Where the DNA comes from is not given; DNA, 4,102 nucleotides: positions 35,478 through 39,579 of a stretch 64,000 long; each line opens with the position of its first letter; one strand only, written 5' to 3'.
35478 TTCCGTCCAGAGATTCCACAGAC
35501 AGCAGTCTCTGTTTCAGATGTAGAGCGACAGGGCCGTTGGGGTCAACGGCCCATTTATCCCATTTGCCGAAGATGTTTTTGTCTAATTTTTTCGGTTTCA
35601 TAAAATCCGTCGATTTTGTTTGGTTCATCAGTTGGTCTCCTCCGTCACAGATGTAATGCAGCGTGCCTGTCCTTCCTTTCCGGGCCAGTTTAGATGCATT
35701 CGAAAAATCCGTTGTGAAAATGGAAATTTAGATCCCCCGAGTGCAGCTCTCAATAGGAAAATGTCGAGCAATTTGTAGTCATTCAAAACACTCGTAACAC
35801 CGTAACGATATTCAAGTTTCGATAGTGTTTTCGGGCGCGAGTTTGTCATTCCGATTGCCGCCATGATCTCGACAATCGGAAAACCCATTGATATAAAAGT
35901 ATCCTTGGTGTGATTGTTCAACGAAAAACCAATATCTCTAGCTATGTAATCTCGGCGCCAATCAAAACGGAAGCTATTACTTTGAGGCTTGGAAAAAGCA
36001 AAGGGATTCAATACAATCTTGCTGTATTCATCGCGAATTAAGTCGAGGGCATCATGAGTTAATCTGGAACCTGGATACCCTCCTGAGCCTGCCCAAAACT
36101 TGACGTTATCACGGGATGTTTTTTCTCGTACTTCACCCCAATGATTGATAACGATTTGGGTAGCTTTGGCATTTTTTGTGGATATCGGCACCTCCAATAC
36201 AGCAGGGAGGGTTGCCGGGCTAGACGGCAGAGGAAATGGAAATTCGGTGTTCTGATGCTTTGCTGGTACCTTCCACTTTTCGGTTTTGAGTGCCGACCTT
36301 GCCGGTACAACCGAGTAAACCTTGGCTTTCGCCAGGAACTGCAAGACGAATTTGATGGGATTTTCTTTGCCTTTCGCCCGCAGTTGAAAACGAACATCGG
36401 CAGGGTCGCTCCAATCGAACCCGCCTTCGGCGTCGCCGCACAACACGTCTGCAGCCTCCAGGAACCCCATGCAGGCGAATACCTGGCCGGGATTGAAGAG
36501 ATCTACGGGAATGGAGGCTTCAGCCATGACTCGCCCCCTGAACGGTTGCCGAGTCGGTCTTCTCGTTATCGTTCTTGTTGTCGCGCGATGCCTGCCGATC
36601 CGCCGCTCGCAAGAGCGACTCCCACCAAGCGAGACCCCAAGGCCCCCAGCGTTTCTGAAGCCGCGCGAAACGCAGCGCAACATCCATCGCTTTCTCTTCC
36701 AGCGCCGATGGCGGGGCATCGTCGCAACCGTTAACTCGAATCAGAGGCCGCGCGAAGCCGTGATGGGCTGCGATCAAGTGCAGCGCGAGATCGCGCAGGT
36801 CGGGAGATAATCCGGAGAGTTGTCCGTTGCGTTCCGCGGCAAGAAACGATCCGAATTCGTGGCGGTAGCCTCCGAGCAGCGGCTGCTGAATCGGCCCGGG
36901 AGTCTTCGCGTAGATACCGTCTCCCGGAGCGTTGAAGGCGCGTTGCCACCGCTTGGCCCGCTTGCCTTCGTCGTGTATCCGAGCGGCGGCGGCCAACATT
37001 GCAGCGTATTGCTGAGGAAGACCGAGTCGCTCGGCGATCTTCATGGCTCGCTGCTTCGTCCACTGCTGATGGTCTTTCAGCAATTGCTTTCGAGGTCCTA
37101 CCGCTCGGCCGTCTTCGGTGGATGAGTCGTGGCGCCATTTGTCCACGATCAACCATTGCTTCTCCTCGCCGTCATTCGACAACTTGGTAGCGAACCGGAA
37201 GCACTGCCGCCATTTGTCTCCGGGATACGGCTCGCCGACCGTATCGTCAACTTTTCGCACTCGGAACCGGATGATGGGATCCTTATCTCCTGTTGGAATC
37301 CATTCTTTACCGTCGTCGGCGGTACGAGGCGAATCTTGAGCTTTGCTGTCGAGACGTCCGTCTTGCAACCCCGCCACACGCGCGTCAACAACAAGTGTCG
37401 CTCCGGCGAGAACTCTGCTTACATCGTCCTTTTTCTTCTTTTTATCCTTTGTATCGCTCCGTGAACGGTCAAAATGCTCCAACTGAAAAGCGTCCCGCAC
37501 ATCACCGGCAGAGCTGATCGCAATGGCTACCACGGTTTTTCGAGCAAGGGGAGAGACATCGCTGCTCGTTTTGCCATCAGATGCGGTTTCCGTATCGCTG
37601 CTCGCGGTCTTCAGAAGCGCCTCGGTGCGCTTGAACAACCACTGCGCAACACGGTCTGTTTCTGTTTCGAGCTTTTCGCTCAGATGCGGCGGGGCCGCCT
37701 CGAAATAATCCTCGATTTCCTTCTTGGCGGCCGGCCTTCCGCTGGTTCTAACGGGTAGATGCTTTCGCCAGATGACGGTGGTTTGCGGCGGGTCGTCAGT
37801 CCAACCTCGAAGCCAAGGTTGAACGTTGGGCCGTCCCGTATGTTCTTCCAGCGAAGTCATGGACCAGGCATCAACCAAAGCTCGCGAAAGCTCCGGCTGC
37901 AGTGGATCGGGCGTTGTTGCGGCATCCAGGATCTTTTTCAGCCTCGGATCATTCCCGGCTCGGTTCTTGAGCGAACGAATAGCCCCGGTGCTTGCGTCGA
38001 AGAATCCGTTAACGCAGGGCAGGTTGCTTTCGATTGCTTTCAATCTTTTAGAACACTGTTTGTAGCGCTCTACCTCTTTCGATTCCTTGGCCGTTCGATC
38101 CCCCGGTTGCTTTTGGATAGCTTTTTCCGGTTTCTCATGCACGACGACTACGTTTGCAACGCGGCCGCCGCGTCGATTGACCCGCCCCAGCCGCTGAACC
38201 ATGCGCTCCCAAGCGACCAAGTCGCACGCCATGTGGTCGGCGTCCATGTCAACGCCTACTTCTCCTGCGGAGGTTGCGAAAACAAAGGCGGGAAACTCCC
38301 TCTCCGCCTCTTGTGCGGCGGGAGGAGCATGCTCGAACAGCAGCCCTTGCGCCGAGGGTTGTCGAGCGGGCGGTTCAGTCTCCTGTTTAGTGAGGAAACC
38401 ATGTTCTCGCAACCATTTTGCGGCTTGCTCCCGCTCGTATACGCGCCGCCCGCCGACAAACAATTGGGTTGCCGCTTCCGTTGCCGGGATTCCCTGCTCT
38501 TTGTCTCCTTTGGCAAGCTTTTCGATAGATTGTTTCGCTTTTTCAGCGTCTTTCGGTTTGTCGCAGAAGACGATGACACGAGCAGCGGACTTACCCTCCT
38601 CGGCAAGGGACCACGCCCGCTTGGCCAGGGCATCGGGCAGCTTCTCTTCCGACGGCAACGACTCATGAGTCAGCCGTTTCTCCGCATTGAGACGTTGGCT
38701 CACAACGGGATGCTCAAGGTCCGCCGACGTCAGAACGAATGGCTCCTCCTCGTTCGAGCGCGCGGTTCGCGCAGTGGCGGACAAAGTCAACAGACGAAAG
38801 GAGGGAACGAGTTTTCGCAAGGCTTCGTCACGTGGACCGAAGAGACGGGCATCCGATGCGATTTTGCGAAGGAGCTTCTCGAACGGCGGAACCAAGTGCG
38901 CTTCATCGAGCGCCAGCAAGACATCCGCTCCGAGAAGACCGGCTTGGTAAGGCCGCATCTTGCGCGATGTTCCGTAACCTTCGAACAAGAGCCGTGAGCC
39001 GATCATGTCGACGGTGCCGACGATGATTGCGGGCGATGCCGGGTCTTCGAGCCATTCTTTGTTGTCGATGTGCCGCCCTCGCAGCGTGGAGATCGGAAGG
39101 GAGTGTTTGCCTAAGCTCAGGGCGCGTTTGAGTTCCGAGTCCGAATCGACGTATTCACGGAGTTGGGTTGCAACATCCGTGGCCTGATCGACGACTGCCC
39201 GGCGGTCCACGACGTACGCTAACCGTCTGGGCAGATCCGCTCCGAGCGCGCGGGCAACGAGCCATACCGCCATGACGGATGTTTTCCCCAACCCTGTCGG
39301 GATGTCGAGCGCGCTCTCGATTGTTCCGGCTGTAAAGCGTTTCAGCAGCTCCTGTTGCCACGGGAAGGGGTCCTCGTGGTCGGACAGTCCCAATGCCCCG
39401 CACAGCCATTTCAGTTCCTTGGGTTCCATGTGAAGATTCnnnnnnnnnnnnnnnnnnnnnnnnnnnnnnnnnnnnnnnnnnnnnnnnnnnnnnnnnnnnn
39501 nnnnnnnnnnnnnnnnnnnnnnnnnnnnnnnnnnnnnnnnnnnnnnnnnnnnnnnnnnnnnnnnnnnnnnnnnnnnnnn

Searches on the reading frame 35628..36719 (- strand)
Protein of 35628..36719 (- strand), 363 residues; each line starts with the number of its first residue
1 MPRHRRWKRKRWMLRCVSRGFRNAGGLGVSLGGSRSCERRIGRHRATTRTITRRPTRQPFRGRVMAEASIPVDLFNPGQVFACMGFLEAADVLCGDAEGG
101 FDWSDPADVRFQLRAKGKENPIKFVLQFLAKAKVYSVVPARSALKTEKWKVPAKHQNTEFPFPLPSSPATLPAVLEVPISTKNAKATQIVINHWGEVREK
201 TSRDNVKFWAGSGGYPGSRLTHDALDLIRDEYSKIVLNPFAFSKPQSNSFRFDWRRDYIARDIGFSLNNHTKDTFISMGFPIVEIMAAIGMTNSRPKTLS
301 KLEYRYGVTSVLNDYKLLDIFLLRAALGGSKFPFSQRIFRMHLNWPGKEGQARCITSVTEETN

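Call 5: search_protein_families(library=pfam, proteins=[window:35628-36719:-], max_evalue=0.01)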
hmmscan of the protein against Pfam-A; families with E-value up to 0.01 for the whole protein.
window:35628-36719:- (363 aa): 0 families

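Call 6: search_protein_families(library=ncbifam, proteins=[window:35628-36719:-], max_evalue=0.01)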
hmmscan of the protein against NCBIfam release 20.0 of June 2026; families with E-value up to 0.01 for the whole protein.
window:35628-36719:- (363 aa): 1 family
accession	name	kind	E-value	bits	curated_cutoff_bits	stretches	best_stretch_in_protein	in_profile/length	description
TIGR04106.1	cas8c_GSU0052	equivalog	2.1e-68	231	125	1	68-362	2-281/282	type I-G CRISPR-associated protein Cas8g2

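Call 12: search_protein_families(library=ncbifam, proteins=[window:35628-36719:-], max_evalue=10)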
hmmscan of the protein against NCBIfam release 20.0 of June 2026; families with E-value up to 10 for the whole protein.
window:35628-36719:- (363 aa): 1 family
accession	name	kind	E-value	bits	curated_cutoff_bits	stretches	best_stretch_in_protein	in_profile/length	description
TIGR04106.1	cas8c_GSU0052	equivalog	2.1e-68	231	125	1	68-362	2-281/282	type I-G CRISPR-associated protein Cas8g2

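Call 32: find_homologous_proteins(query=window:35628-36719:-, max_evalue=0.001)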
Query window:35628-36719:- (363 aa): 3338 proteins with E <= 0.001 among 8000 candidates; the best 120 are listed.
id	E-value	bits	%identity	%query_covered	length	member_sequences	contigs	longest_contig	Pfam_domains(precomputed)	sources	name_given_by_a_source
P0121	2.8e-201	686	100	82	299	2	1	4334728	-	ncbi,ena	-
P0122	4.7e-159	547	80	82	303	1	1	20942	-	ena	-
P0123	8.5e-156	536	79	82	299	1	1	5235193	-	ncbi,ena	-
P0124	1.2e-138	480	71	82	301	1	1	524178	-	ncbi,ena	-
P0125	3.9e-125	436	66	82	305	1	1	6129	-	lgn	-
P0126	1.1e-123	431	67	82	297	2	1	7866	-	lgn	-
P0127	2.4e-123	430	65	82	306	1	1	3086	-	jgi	jgi:CRISPR-associated protein Csx14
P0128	6.4e-123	428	67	82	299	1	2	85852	-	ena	-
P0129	3.2e-121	423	65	82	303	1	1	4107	-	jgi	jgi:CRISPR-associated protein Csx14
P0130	3.9e-121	422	63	82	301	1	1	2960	-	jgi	jgi:CRISPR-associated protein Csb3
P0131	2.0e-118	414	63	82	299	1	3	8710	-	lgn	-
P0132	2.5e-118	413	63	82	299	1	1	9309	-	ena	-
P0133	4.0e-118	413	62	82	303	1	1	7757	-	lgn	-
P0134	1.5e-117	411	62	82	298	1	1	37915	-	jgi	jgi:CRISPR-associated protein Csb3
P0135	1.0e-115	405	61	82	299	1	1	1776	-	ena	-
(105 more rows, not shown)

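Call 33: find_encoding_contigs(protein=P0121, flank=10000, max_places=3)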
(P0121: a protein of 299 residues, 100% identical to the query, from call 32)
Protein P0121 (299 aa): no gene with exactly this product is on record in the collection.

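Call 63: search_solved_structures(query=A3, max_evalue=0.01)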
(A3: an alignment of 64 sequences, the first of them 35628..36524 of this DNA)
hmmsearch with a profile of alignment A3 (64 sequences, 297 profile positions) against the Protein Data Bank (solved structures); distinct sequences matched with E-value up to 0.01: 0.

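Call 68: predict_structure(alignment_id=A3)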
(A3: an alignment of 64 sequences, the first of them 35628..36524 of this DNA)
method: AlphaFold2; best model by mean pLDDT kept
length: 298 residues; sequences in the alignment: 64
mean_pLDDT: 86.3   pTM: 0.90
mean pLDDT of the five models: 86.3, 84.7, 84.5, 83.6, 82.1
residues with pLDDT >= 90: 172; 70-90: 79; 50-70: 44; < 50: 3
segments of 3 or more residues with pLDDT < 50: 116-118
pLDDT, mean of each block of 10 residues (from residue 1): 97 96 96 97 96 96 96 89 91 77 86 68 80 67 62 91 94 95 82 64 74 91 91 90 92 96 93 90 65 88
secondary structure, 60 per line:
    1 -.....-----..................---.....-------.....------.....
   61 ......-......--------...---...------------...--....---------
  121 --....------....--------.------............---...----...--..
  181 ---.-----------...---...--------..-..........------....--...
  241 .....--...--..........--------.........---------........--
elements in order: E2-6 H12-29 E33-37 E45-49 H56-66 E68-73 E88-90 E108-111 E123-126 H133-136 H152-163 H216-225 E232-235 E238-245 H255-262 E271-279 E289-296

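Call 73: fold_search(model_id=the predicted structure, library=pdb)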
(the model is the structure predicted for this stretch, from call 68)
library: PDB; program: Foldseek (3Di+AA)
matches with E <= 10: 132; with E <= 0.001: 0
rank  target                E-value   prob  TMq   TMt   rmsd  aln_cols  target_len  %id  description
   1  8fcj_I                1.7e-01  0.15  0.29  0.21  13.2       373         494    8  Cryo-EM structure of Cascade-DNA (P23) complex in type I-B CAST system (released 2023-08-09)
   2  7tr6_C                3.3e-01  0.20  0.32  0.29   9.8       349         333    8  Cascade complex from type I-A CRISPR-Cas system (released 2022-08-10)
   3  3ih6_B                1.2e+00  0.04  0.12  0.16  11.0        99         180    9  Crystal structure of putative zinc protease from Bordetella pertussis Tohama I (released 2009-08-18)
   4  1ue6_B                2.1e+00  0.02  0.08  0.16  12.9        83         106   10  Crystal structure of the single-stranded dna-binding protein from mycobacterium tuberculosis (released 2004-02-10)
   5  3ih6_A                2.2e+00  0.08  0.15  0.22   5.2        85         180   12  Crystal structure of putative zinc protease from Bordetella pertussis Tohama I (released 2009-08-18)
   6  6bwq_B                2.5e+00  0.04  0.15  0.26  14.7       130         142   11  LarC2, the C-terminal domain of a cyclometallase involved in the synthesis of the NPN cofactor of lactate racemase, in (released 2018-06-20)
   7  3afq_A                2.5e+00  0.01  0.07  0.14  13.0        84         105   13  Crystal structure of the single-stranded DNA binding protein from Mycobacterium leprae (Form II) (released 2010-10-06)
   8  3ih6_C                2.6e+00  0.05  0.13  0.19   9.7        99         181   10  Crystal structure of putative zinc protease from Bordetella pertussis Tohama I (released 2009-08-18)
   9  9e6q_AF               2.6e+00  0.01  0.07  0.13  17.7       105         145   11  Cryo-EM structure of the Pyrobaculum calidifontis 50S ribosomal subunit in complex with Dri (released 2024-11-20)
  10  3ueb_E                2.8e+00  0.08  0.13  0.30   4.6        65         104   11  Crystal structure of TON_0450 from Thermococcus onnurineus NA1 (released 2012-10-10)
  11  7ozq_B                2.8e+00  0.02  0.08  0.17  16.3        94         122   10  Crystal structure of archaeal L7Ae bound to eukaryotic kink-loop (released 2021-10-27)
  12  3aqo_C                3.1e+00  0.06  0.15  0.19   7.9        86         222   16  Structure and function of a membrane component SecDF that enhances protein export (released 2011-05-18)
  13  5dfe_QY               3.5e+00  0.02  0.13  0.11  24.5       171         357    6  70S termination complex containing E. coli RF2 (released 2016-10-12)
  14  5y00                  3.5e+00  0.01  0.07  0.09  16.6        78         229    8  Acid-tolerant monomeric GFP, Gamillus, fluorescence (ON) state (released 2018-01-17)
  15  9mlp_C                3.5e+00  0.00  0.10  0.07  22.5       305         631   13  Crystal structure of VgrS from Salmonella Typhimurium (released 2026-01-28)
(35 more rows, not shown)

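Call 75: search_protein_families(library=padloc, proteins=[window:35628-36524:-], max_evalue=0.01)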
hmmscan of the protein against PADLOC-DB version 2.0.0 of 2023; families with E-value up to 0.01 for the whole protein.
window:35628-36524:- (298 aa): 3 families
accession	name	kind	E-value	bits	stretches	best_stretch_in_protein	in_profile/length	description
PDLC00996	Cas8g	-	2.8e-69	232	1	3-297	2-281/282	"CRISPR-associated protein GSU0052/csb3, Dpsyc system"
PDLC01375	Cas8g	-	4.8e-42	142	1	4-283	1-250/250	CAS-I-U; effector_LS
PDLC01429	Cas8g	-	6.6e-08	30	1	3-39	9-45/296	CAS-I-U; effector_LS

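Call 79: find_encoding_contigs(protein=P0123, flank=10000, max_places=2)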
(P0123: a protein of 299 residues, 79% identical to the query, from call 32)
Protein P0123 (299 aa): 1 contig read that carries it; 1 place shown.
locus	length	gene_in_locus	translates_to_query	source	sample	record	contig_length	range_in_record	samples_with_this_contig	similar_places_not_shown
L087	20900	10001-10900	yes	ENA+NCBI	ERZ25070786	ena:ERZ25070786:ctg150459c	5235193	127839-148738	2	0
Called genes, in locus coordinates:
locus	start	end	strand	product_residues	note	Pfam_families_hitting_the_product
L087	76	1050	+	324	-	PF00389:2-Hacid_dh, PF02826:2-Hacid_dh_C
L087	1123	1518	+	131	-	PF07681:DoxX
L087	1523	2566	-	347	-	PF04166:PdxA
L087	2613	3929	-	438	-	PF07005:SBD_N, PF17042:NBD_C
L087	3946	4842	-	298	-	PF01075:Glyco_transf_9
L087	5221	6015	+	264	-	PF13145:Rotamase_2, PF13616:Rotamase_3, PF00639:Rotamase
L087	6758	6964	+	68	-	-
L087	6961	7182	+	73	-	-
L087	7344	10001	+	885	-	PF22590:Cas3-like_C_2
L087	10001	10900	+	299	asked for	-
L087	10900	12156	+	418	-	PF09617:Cas_GSU0053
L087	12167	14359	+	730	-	PF09609:Cas_GSU0054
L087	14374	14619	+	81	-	PF09827:CRISPR_Cas2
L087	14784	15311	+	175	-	PF13650:Asp_protease_2 (weak), PF13975:gag-asp_proteas (weak)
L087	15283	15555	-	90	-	-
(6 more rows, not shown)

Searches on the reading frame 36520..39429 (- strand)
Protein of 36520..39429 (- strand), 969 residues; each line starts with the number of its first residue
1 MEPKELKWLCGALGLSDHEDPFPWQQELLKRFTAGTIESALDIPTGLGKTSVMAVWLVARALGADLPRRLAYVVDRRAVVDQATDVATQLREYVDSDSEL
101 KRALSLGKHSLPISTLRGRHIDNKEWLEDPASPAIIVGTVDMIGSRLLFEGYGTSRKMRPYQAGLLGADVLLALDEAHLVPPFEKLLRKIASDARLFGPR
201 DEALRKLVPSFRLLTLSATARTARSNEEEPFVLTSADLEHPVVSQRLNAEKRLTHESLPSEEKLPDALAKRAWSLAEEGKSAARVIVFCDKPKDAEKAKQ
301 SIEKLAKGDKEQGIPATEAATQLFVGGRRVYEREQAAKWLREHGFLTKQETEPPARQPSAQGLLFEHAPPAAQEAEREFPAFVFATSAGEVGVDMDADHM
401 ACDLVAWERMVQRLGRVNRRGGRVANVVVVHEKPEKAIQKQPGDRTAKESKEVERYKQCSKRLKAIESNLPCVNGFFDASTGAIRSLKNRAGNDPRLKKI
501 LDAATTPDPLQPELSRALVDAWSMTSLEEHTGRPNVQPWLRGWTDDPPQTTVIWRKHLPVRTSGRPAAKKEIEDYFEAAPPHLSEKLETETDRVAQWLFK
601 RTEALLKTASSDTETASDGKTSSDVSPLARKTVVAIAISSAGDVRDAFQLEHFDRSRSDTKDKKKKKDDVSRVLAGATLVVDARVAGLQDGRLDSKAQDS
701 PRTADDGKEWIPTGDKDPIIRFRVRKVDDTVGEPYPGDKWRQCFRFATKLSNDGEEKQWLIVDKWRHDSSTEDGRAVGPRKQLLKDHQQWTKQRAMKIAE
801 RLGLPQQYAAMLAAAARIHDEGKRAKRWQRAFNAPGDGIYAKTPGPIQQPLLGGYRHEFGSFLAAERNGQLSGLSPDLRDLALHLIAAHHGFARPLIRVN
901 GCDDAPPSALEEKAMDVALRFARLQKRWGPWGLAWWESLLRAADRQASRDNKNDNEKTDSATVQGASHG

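Call 5: search_protein_families(library=pfam, proteins=[window:36520-39429:-], max_evalue=0.01)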
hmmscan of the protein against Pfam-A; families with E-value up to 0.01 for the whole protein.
window:36520-39429:- (969 aa): 5 families
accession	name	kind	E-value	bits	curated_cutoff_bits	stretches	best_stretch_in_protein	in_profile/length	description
PF22590.2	Cas3-like_C_2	-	4.4e-09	37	27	1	374-420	58-104/106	CRISPR-associated nuclease/helicase Cas3, C-terminal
PF04851.21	ResIII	-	2.3e-06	28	22.5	1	22-182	5-139/164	Type III restriction enzyme, res subunit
PF00270.35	DEAD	-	2.7e-06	27.7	26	1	23-221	2-161/167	DEAD/DEAH box helicase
PF18019.7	Cas3_HD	-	0.00028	21.4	23.1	1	790-895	33-134/207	Cas3, HD domain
PF00271.37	Helicase_C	-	0.0092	16.7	23.5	0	377-421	64-110/110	Helicase conserved C-terminal domain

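Call 6: search_protein_families(library=ncbifam, proteins=[window:36520-39429:-], max_evalue=0.01)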
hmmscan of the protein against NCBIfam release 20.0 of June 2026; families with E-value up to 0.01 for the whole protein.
window:36520-39429:- (969 aa): 6 families
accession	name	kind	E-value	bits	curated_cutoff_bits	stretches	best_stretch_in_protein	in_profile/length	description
TIGR02621.3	cas3_GSU0051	exception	1.1e-173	580.2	400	1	19-949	12-854/854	type I-G CRISPR-associated helicase/endonuclease Cas3g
TIGR01596.1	cas3_HD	equivalog_domain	1.9e-11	44.4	43.45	1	784-944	1-137/178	CRISPR-associated endonuclease Cas3''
TIGR01587.1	cas3_core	equivalog_domain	1.5e-10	40.8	102.45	1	380-453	279-355/358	CRISPR-associated helicase Cas3'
TIGR04121.1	DEXH_lig_assoc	equivalog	0.0035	15.1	850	0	20-57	13-47/804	ligase-associated DNA damage response DEXH box helicase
NF008521.0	PRK11448.1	equivalog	0.0061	14.6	729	1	41-87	438-483/1123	type I restriction-modification system endonuclease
NF008987.0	PRK12334.1-1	equivalog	0.0086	15.2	375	0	218-269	41-92/326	nucleoside triphosphate pyrophosphohydrolase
